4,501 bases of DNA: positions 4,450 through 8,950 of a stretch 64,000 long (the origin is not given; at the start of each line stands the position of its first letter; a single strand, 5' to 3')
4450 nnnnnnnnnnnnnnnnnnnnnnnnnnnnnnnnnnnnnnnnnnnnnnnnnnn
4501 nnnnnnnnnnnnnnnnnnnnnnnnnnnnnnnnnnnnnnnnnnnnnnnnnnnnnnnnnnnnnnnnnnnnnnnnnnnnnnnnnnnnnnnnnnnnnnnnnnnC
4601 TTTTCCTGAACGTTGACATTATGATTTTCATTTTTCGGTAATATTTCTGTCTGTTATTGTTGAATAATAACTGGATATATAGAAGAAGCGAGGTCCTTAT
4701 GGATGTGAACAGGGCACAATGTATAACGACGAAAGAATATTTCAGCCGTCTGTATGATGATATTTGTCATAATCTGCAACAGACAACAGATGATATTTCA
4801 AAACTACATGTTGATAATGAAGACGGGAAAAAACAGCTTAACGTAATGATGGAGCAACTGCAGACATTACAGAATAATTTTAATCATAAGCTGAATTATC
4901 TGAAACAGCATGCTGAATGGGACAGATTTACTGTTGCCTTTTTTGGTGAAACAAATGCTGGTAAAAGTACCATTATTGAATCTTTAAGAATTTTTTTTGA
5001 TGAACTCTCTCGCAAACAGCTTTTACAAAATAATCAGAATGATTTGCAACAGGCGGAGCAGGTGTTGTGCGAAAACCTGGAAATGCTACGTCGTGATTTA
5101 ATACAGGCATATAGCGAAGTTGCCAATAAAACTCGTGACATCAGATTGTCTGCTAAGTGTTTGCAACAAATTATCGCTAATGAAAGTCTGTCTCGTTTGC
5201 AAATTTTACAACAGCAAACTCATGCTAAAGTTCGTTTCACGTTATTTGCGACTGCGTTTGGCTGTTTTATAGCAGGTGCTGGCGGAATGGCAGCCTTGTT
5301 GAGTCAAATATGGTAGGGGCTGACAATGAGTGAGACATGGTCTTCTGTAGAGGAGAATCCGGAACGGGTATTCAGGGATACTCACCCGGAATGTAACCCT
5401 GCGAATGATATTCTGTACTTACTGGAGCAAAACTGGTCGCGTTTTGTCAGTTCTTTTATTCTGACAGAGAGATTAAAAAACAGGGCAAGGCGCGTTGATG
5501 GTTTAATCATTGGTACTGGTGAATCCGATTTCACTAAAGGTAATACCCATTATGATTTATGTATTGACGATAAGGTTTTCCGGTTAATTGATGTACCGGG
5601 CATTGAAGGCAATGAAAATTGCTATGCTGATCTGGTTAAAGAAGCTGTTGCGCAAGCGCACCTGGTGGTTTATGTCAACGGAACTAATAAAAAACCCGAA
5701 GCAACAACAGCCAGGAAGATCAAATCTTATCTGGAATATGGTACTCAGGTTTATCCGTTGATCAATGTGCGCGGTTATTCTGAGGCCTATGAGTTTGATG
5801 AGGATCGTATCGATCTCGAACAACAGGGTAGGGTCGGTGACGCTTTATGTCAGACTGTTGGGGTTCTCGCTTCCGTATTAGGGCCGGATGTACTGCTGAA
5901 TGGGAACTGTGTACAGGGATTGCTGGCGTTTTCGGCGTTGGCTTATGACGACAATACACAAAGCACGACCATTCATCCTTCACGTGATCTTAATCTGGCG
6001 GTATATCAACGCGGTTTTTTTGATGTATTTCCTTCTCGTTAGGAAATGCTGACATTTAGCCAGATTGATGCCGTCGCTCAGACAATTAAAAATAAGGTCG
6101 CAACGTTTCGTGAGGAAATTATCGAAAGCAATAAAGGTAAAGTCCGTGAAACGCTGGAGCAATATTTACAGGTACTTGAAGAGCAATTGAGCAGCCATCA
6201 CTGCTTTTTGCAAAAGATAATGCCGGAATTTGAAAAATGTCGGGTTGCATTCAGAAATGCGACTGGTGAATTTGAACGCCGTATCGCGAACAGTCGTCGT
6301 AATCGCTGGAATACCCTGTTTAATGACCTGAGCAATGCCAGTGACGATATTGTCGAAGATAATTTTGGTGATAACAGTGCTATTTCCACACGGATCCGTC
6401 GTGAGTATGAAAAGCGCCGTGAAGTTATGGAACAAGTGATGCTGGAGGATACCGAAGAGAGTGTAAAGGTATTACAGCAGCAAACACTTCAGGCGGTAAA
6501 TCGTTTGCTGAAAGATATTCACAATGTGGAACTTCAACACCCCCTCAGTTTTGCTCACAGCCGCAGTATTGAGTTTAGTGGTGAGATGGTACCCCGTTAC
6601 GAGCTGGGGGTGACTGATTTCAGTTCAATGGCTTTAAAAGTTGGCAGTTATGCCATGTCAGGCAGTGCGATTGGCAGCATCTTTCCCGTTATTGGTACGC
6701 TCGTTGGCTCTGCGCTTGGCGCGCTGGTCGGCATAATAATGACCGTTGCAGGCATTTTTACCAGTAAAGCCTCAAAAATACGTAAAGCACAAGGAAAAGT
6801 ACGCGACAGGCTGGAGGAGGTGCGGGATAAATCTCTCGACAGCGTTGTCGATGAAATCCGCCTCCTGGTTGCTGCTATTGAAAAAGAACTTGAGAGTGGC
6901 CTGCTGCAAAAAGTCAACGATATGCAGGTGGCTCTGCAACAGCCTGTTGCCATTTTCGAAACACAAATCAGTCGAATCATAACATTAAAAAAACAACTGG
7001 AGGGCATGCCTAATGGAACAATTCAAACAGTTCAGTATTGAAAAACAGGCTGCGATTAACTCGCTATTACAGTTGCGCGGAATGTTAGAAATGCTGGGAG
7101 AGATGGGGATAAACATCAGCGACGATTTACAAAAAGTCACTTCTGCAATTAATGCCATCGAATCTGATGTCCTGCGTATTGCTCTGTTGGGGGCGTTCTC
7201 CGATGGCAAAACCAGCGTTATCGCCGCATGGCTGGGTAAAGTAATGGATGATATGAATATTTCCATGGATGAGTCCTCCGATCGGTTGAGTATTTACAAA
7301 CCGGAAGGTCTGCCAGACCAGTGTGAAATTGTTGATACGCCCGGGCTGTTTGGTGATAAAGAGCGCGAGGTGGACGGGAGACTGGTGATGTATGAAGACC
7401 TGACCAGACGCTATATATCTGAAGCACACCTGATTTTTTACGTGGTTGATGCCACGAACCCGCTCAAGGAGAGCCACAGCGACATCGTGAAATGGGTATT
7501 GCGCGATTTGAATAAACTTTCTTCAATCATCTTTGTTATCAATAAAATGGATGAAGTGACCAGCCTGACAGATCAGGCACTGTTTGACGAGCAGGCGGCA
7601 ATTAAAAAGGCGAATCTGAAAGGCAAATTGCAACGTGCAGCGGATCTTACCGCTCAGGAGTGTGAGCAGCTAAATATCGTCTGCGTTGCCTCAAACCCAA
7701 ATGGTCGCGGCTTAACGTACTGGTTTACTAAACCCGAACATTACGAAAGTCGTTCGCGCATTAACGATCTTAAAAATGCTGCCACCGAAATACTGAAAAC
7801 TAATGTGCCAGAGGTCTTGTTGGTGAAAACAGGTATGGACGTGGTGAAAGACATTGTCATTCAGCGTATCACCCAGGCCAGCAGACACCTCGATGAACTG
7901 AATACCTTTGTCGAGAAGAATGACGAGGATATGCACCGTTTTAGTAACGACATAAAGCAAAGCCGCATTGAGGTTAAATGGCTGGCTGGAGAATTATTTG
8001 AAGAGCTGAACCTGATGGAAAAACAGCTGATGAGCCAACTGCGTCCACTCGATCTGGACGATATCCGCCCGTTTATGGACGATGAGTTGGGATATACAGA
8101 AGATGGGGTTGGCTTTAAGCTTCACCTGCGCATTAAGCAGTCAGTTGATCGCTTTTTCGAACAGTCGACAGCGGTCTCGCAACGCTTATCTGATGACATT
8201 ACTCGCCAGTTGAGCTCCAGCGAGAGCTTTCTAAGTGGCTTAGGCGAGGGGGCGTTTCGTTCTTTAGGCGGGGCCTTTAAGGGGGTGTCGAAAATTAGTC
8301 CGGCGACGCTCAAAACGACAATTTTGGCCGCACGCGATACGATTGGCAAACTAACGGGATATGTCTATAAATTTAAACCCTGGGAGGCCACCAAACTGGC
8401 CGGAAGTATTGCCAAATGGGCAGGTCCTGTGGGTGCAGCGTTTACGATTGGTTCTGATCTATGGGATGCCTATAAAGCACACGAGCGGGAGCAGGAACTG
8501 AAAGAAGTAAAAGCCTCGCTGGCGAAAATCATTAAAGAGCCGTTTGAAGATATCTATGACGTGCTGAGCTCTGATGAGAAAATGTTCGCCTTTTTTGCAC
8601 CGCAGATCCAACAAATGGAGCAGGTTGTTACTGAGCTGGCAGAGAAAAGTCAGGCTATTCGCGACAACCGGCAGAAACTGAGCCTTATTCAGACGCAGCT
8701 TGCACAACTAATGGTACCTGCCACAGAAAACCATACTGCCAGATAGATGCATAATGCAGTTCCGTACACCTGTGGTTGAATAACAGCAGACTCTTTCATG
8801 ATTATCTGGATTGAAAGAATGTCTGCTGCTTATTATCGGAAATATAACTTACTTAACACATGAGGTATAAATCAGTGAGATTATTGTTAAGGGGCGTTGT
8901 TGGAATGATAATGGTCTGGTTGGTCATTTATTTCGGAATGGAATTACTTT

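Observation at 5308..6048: leoBC-like gene is a single ~794-codon frame interrupted by two in-frame TAG codons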

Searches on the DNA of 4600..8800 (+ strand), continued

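Call 16: get_annotated_region(hit=H36, flank=4000)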
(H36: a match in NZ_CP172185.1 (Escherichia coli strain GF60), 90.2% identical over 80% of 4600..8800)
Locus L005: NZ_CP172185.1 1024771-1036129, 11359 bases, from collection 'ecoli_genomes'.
description: Escherichia coli strain GF60 chromosome, complete genome
organism: Escherichia coli strain GF60 (NCBI taxid 562)
replicon: chromosome; assembly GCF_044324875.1
host: -; source: chicken meat; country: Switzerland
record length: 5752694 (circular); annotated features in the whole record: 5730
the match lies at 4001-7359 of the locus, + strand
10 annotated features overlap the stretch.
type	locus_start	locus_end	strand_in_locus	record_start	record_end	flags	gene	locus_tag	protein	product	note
CDS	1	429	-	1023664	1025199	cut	istA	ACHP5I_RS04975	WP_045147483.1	IS21 family transposase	-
CDS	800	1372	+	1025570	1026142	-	dolP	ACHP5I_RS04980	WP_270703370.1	division/outer membrane stress-associated lipid-binding lipoprotein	-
CDS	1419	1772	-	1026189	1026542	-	yebF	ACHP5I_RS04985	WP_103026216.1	protein YebF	-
CDS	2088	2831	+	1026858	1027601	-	-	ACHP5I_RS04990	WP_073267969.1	outer membrane protein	-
CDS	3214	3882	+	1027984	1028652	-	-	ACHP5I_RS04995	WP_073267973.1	hypothetical protein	-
CDS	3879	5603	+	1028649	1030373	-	-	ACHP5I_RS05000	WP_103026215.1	hypothetical protein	-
CDS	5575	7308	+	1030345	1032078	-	leoA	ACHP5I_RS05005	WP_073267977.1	toxin secretory dynamin-like GTPase LeoA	-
CDS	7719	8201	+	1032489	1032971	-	-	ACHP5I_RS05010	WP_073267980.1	hypothetical protein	-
CDS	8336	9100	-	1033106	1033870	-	-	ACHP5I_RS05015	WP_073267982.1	DUF3944 domain-containing protein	-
CDS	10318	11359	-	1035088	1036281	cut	-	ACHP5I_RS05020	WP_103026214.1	integrase arm-type DNA-binding domain-containing protein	-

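Call 46: search_dna_similar(query=window:5287-5333:+, collection=ecoli_genomes, mode=near, max_rows=60, max_evalue=10)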
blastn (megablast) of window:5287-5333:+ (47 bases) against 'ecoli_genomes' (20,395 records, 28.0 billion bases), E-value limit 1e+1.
Records with a match: 63; places in all: 64; records where one place covers at least 80% of the query: 63.
Genomes with a match: 63 of 5426; with a place that covers at least 80% of the query: 63. Places per genome that has any: lowest 1, median 1, highest 2. On chromosomes: 64 places; on plasmids: 0.
Best place of each record, by identity: >=99% 1; 95-99% 62.
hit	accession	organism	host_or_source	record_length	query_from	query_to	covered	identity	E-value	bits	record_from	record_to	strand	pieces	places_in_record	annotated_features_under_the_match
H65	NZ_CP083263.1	Escherichia coli strain JNU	Environmental waters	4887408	1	47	100%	100.0%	2e-15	88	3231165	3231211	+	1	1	leoC: dynamin-like protein LeoC | leoB: dynamin-like protein LeoB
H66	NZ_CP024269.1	Escherichia coli strain F8111-1SC3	missing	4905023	1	47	100%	97.9%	9e-14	82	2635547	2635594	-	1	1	leoC: dynamin-like protein LeoC | leoB: dynamin-like protein LeoB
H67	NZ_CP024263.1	Escherichia coli O169:H41 strain F6326-C1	missing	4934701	1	47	100%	97.9%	9e-14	82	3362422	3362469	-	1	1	leoC: dynamin-like protein LeoC | leoB: dynamin-like protein LeoB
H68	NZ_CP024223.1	Escherichia coli O169:H41 strain 2014EL-1345-2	missing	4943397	1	47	100%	97.9%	9e-14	82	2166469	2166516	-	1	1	leoC: dynamin-like protein LeoC | leoB: dynamin-like protein LeoB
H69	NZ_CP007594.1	Escherichia coli strain SEC470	-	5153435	1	47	100%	97.9%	9e-14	82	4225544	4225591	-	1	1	leoC: dynamin-like protein LeoC | leoB: dynamin-like protein LeoB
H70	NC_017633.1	Escherichia coli ETEC H10407 strain ETEC H10407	-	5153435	1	47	100%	97.9%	9e-14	82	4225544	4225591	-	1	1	leoC: dynamin-like protein LeoC | leoB: dynamin-like protein LeoB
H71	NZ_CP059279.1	Escherichia coli strain C7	water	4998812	1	47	100%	97.9%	9e-14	82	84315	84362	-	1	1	leoC: dynamin-like protein LeoC | leoB: dynamin-like protein LeoB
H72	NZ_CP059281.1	Escherichia coli strain C9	water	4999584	1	47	100%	97.9%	9e-14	82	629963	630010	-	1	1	leoC: dynamin-like protein LeoC | leoB: dynamin-like protein LeoB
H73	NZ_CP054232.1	Escherichia coli strain EcPF7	Homo sapiens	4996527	1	47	100%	97.9%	9e-14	82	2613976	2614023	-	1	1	leoC: dynamin-like protein LeoC | leoB: dynamin-like protein LeoB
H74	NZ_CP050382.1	Escherichia coli strain 52148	Homo sapiens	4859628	1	47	100%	97.9%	9e-14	82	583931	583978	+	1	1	leoC: dynamin-like protein LeoC | leoB: dynamin-like protein LeoB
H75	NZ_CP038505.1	Escherichia coli strain 28Eco12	Homo sapiens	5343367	1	47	100%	97.9%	9e-14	82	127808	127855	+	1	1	leoC: dynamin-like protein LeoC | leoB: dynamin-like protein LeoB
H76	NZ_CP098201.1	Escherichia coli strain Z0117EC0056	Canis lupus familiaris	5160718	1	47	100%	97.9%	9e-14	82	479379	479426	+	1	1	leoC: dynamin-like protein LeoC | leoB: dynamin-like protein LeoB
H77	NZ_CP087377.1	Escherichia coli strain RIVM_C019217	Homo sapiens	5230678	1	47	100%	97.9%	9e-14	82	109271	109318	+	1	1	leoC: dynamin-like protein LeoC | leoB: dynamin-like protein LeoB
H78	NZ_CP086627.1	Escherichia coli strain RIVM_C036569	Homo sapiens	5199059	1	47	100%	97.9%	9e-14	82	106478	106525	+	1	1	leoC: dynamin-like protein LeoC | leoB: dynamin-like protein LeoB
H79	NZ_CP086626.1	Escherichia coli strain RIVM_C037134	Homo sapiens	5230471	1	47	100%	97.9%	9e-14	82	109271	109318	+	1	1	leoC: dynamin-like protein LeoC | leoB: dynamin-like protein LeoB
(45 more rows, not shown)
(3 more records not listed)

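Call 57: get_annotated_region(hit=H34, flank=1500)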
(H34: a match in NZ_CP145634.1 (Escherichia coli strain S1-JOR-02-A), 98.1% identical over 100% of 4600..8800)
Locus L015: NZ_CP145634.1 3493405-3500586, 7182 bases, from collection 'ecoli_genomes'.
description: Escherichia coli strain S1-JOR-02-A chromosome, complete genome
organism: Escherichia coli strain S1-JOR-02-A (NCBI taxid 562)
replicon: chromosome; assembly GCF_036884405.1
host: Homo sapiens; source: stool; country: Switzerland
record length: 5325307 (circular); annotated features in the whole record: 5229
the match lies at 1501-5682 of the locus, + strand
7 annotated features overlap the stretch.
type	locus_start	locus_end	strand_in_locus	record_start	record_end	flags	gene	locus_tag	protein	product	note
CDS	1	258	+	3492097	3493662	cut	tnpC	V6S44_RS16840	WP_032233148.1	IS66 family transposase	-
CDS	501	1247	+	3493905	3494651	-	tia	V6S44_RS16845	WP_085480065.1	invasion outer membrane protein Tia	-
CDS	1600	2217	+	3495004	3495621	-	leoC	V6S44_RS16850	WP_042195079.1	dynamin-like protein LeoC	-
CDS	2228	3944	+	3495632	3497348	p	leoB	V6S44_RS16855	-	dynamin-like protein LeoB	frameshifted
CDS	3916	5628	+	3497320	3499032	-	leoA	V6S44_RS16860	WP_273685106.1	toxin secretory dynamin-like GTPase LeoA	-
CDS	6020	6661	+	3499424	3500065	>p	-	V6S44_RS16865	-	phosphoethanolamine transferase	incomplete; partial in the middle of a contig; missing C-terminus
CDS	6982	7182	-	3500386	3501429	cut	-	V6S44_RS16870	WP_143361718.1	tetratricopeptide repeat protein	-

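Call 58: get_annotated_region(hit=H35, flank=2500)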
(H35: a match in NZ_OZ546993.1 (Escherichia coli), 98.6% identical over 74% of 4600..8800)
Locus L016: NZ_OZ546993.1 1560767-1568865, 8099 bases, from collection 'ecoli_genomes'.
description: Escherichia coli isolate AF46 chromosome 1, complete sequence
organism: Escherichia coli (NCBI taxid 562)
replicon: chromosome; assembly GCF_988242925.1
host: Homo sapiens; source: rectal swab; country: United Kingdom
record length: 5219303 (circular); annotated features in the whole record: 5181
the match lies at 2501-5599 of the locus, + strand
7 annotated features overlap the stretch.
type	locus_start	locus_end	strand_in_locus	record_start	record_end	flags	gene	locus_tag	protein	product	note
CDS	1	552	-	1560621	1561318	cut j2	-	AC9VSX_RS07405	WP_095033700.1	IS1-like element IS1B family transposase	programmed frameshift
CDS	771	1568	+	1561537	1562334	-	-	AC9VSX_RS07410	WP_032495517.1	OXA-48 family carbapenem-hydrolyzing class D beta-lactamase OXA-244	-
CDS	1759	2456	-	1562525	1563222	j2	-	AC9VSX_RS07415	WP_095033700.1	IS1-like element IS1B family transposase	programmed frameshift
CDS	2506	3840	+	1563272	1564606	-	-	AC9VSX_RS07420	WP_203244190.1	DUF1269 domain-containing protein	-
CDS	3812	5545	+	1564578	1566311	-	leoA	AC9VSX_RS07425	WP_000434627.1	toxin secretory dynamin-like GTPase LeoA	-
CDS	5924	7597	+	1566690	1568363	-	-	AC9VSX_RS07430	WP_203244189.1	phosphoethanolamine transferase family protein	-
CDS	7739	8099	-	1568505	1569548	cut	-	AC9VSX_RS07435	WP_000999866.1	tetratricopeptide repeat protein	-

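Call 59: get_annotated_region(hit=H37, flank=2500)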
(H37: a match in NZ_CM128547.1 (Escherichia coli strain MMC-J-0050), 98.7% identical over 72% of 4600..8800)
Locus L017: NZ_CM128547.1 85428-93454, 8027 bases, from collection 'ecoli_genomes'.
description: Escherichia coli strain MMC-J-0050 chromosome, whole genome shotgun sequence
organism: Escherichia coli strain MMC-J-0050 (NCBI taxid 562)
replicon: chromosome; assembly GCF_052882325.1
host: Homo sapiens; source: not applicable; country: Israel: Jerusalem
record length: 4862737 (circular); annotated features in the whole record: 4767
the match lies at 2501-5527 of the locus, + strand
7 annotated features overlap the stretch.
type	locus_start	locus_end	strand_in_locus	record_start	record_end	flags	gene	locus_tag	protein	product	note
CDS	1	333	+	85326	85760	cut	-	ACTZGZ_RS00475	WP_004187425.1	LexA family protein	-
CDS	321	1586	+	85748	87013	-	umuC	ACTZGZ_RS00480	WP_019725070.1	translesion error-prone DNA polymerase V subunit UmuC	-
CDS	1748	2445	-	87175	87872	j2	-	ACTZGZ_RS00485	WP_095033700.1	IS1-like element IS1B family transposase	programmed frameshift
CDS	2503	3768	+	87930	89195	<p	leoB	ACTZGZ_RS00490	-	dynamin-like protein LeoB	incomplete; partial in the middle of a contig; missing N-terminus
CDS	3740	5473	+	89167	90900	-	leoA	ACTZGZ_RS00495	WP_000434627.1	toxin secretory dynamin-like GTPase LeoA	-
CDS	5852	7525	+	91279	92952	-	-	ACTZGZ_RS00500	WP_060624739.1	phosphoethanolamine transferase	-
CDS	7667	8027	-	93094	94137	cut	-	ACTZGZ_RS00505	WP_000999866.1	tetratricopeptide repeat protein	-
